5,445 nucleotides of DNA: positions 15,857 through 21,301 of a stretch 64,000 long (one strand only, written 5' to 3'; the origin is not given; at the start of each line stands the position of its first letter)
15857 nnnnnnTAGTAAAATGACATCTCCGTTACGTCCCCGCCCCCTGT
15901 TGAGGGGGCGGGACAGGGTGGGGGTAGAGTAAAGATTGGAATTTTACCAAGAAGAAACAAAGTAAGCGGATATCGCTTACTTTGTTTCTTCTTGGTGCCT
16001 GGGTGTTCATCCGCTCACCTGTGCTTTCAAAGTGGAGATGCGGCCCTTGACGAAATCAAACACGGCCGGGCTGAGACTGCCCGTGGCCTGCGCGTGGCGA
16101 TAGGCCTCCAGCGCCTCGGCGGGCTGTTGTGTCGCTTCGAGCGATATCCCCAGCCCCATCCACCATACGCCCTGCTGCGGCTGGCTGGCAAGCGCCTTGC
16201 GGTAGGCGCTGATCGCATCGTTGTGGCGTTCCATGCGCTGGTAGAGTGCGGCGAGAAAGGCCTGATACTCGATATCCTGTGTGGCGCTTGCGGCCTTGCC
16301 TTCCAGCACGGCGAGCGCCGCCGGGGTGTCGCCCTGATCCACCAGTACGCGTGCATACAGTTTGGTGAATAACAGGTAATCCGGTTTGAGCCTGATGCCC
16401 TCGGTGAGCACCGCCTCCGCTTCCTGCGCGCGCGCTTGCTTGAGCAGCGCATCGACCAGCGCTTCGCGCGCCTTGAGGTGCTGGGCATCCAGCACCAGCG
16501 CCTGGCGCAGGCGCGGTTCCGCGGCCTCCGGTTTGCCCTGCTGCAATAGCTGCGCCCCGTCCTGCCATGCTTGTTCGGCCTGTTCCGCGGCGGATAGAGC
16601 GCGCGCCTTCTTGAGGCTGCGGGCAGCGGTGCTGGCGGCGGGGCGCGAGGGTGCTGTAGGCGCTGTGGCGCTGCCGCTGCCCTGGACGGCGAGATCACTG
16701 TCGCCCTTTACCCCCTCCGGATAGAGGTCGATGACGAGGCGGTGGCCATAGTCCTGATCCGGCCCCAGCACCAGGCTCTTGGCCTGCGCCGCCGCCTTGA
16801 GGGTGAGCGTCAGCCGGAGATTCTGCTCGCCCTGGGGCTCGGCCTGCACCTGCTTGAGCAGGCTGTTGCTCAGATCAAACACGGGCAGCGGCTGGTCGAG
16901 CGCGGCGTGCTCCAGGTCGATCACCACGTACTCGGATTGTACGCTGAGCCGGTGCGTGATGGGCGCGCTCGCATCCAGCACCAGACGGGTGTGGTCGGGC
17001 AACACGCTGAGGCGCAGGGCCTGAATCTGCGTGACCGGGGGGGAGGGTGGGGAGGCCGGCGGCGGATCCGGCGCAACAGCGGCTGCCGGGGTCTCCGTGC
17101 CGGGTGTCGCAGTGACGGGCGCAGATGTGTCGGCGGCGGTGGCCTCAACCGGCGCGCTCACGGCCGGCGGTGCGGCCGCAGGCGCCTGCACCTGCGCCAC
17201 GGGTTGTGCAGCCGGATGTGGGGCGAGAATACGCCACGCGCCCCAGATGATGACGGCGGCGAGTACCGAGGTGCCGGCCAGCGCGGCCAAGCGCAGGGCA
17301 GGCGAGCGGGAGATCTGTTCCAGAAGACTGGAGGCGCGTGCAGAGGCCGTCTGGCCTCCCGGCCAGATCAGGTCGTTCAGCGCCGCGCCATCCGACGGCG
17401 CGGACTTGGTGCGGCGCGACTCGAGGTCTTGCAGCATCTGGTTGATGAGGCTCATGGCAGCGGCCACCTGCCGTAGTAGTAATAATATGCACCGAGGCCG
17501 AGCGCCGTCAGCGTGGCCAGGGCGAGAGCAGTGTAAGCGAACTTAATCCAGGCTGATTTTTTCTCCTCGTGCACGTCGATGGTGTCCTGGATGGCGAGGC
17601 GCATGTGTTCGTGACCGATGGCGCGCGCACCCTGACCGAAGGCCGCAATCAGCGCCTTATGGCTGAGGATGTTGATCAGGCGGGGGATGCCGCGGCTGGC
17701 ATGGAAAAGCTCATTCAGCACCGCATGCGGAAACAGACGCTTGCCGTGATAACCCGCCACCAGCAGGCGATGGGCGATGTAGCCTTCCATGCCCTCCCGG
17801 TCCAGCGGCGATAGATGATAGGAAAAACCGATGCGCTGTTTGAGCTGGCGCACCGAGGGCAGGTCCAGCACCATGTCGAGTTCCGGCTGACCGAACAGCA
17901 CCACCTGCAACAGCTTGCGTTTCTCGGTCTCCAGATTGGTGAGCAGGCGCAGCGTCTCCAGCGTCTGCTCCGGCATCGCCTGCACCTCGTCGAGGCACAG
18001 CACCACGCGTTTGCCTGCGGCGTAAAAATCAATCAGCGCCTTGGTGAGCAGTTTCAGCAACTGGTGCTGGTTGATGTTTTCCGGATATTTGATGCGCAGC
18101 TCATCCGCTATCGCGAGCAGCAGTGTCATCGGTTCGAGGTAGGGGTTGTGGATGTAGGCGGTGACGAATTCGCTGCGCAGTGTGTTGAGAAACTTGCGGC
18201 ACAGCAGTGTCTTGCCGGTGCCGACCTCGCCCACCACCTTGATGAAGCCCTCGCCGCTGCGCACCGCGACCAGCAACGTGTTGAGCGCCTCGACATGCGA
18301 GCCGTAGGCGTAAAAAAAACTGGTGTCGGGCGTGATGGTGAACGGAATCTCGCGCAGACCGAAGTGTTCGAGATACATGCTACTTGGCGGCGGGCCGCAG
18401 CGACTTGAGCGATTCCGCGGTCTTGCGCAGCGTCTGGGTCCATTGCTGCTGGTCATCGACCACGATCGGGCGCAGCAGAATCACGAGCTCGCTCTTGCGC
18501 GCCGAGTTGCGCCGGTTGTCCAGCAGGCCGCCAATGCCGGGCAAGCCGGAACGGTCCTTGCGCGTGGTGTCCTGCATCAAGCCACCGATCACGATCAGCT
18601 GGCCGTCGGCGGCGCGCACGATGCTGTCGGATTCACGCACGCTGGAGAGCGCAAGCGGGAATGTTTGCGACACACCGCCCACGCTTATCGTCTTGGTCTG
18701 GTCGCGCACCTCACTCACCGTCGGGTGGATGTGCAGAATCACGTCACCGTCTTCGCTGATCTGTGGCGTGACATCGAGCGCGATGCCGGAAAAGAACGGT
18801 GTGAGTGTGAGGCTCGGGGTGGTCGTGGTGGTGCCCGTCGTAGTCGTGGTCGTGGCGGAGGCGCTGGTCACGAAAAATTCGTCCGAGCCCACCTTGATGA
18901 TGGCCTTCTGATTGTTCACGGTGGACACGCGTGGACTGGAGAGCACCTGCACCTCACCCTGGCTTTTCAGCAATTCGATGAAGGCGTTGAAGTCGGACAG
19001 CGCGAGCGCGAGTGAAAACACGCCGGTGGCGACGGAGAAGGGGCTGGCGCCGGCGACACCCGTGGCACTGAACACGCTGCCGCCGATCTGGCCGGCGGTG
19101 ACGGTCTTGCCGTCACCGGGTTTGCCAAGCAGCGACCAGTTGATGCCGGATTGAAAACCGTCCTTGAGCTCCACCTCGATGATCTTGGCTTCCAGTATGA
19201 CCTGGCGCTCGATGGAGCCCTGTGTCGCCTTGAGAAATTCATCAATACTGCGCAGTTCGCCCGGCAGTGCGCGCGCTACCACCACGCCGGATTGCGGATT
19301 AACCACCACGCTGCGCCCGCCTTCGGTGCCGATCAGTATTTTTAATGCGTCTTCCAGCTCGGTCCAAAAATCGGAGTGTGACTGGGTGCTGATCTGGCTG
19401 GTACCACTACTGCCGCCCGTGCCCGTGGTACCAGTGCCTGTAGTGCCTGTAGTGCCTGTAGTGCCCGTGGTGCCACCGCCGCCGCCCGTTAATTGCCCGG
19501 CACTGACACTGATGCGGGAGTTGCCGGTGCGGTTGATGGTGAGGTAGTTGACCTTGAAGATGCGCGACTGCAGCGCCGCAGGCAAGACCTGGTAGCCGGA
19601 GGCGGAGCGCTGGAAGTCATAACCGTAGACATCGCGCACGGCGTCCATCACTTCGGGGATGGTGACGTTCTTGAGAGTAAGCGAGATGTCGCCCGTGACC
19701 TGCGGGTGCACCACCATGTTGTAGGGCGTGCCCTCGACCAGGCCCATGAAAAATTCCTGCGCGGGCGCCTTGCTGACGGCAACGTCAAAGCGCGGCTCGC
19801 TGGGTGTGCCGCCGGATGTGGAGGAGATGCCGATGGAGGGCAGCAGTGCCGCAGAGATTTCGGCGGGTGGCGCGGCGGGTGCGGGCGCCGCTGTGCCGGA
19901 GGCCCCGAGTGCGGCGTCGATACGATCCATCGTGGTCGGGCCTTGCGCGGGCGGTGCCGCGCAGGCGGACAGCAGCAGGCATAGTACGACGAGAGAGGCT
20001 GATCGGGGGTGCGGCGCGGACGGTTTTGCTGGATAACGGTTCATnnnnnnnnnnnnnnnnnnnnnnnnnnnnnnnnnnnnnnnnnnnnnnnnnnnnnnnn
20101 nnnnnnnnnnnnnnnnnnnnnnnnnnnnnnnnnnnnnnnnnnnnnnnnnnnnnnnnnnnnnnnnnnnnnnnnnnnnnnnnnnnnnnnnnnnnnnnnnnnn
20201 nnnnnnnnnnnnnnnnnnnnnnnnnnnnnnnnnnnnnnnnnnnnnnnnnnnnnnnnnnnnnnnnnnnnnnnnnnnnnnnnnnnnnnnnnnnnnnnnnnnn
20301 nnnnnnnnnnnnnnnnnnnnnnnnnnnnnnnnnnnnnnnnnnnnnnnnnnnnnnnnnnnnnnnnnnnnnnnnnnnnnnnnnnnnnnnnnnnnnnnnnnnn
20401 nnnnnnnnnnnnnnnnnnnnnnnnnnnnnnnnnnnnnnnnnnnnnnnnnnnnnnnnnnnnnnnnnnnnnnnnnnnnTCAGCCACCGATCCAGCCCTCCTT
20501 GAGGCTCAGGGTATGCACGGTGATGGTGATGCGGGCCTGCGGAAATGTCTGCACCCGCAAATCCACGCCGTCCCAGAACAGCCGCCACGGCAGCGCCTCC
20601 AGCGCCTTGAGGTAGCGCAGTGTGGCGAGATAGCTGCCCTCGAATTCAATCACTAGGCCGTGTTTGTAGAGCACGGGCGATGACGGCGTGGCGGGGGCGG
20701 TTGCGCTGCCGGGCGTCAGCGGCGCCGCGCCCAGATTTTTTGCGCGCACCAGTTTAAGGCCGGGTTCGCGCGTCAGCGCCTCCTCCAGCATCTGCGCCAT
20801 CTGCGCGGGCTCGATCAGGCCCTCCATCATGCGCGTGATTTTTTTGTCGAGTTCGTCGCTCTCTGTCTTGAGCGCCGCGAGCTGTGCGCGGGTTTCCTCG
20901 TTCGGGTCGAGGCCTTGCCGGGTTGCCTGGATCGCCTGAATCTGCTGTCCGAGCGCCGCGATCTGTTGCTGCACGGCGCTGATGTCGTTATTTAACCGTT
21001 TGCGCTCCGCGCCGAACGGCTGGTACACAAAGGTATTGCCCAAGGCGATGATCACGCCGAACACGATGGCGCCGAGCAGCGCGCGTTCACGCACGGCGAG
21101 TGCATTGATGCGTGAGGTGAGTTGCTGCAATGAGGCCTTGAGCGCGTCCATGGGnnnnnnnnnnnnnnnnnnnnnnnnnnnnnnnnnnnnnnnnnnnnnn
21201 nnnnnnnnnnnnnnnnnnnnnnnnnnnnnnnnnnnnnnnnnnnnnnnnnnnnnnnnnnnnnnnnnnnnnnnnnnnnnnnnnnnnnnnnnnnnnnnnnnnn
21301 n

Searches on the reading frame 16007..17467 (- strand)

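Call 30: search_protein_families(library=pfam, proteins=[window:16007-17467:-], max_evalue=0.01)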
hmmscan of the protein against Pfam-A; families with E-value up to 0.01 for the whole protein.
window:16007-17467:- (486 aa): 14 families
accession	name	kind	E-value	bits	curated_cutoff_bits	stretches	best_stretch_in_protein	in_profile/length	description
PF14559.12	TPR_19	-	6.4e-12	46.1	25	3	307-363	1-57/68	Tetratricopeptide repeat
PF13432.12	TPR_16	-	2.3e-11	44.3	32.7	3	408-463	6-61/65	Tetratricopeptide repeat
PF13428.12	TPR_14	-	7.9e-10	38.9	23.5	0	402-440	4-42/44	Tetratricopeptide repeat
PF11741.13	AMIN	-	7.5e-08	32.8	20.5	1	158-248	9-101/101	AMIN domain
PF00515.34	TPR_1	-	9.2e-08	32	27.8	1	405-430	7-32/34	Tetratricopeptide repeat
PF07719.23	TPR_2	-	4.7e-07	29.9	27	0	401-431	3-33/34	Tetratricopeptide repeat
PF13181.12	TPR_8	-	9.3e-07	29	25.7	0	401-431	3-33/34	Tetratricopeptide repeat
PF13429.12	TPR_15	-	5e-06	26.6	26.2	1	372-429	15-74/280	Tetratricopeptide repeat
PF13424.12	TPR_12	-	2.8e-05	24.7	30.1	1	405-460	9-72/77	Tetratricopeptide repeat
PF12895.13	ANAPC3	-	3.2e-05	24.6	27.2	0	370-424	28-81/82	Anaphase-promoting complex, cyclosome, subunit 3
PF13176.12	TPR_7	-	5.2e-05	23.5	27.9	0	404-431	4-33/36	Tetratricopeptide repeat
PF12569.14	NatA_aux_su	-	0.0011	18.5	33.3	1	372-460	11-100/515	N-terminal acetyltransferase A, auxiliary subunit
PF03704.23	BTAD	-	0.0057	17.5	22.1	0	399-461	62-124/146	Bacterial transcriptional activator domain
PF13414.12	TPR_11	-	0.0093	16.1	26.8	0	414-431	9-26/42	TPR repeat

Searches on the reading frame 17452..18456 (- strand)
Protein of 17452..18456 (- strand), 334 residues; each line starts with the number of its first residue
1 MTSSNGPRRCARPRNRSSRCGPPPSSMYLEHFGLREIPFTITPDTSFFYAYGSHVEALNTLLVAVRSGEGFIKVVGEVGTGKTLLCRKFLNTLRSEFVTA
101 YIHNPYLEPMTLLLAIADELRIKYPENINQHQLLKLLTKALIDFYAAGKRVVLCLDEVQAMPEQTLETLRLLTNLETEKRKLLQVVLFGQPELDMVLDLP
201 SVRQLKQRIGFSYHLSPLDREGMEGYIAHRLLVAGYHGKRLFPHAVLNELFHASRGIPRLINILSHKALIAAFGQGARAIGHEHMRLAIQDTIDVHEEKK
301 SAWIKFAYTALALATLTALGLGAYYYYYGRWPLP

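Call 30: search_protein_families(library=pfam, proteins=[window:17452-18456:-], max_evalue=0.01)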
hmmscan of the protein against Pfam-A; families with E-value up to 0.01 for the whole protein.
window:17452-18456:- (334 aa): 5 families
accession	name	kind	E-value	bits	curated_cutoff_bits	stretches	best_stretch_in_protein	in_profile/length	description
PF13401.12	AAA_22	-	9.3e-28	97.6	27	1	66-196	2-129/130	AAA domain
PF13191.12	AAA_16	-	2.7e-13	51.2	32.6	1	54-182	8-164/167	AAA ATPase domain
PF07728.20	AAA_5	-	0.00016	22.1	22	1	74-174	4-91/139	AAA domain (dynein-related subfamily)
PF13173.12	AAA_14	-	0.0018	18.7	27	1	74-172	7-85/129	AAA domain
PF00004.35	AAA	-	0.0042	18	21.2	0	74-165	3-73/131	ATPase family associated with various cellular activities (AAA)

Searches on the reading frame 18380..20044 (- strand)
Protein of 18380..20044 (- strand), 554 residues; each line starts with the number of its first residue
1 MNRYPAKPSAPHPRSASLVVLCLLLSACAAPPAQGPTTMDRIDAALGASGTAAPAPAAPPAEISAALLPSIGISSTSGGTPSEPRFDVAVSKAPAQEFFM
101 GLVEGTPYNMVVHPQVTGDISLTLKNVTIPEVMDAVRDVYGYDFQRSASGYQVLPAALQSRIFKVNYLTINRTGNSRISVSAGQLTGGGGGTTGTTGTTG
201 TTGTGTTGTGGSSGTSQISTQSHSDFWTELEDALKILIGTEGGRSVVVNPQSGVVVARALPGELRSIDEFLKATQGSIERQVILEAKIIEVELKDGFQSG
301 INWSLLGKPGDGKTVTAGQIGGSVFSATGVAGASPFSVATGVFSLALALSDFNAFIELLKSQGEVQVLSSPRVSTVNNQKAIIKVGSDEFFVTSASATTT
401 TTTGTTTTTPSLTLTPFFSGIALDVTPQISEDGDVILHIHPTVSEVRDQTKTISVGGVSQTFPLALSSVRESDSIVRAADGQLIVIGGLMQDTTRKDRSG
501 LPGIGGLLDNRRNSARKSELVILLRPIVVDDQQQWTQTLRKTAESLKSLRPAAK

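Call 30: search_protein_families(library=pfam, proteins=[window:18380-20044:-], max_evalue=0.01)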
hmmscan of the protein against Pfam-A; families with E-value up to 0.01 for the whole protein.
window:18380-20044:- (554 aa): 3 families
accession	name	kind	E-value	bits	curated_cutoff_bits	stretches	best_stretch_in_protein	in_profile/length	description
PF00263.26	Secretin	-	2.4e-32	112.3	27.5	1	359-530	2-169/169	Bacterial type II and III secretion system protein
PF07655.18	Secretin_N_2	-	2.8e-17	63.4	23.4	1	161-252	2-91/91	Secretin N-terminal domain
PF07660.19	STN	-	0.0034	17.6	28.4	0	108-154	1-50/52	Secretin and TonB N terminus short domain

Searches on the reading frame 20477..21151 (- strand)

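Call 30: search_protein_families(library=pfam, proteins=[window:20477-21151:-], max_evalue=0.01)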
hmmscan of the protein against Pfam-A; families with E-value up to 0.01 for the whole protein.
window:20477-21151:- (224 aa): 2 families
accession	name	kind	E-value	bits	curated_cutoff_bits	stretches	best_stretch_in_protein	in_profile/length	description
PF04612.17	T2SSM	-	5.8e-08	33.5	27.8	1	9-110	2-103/160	Type II secretion system (T2SS), protein M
PF10392.15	COG5_N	-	0.0082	16.8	31.2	0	48-128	33-111/132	Conserved oligomeric Golgi complex subunit 5, N-terminal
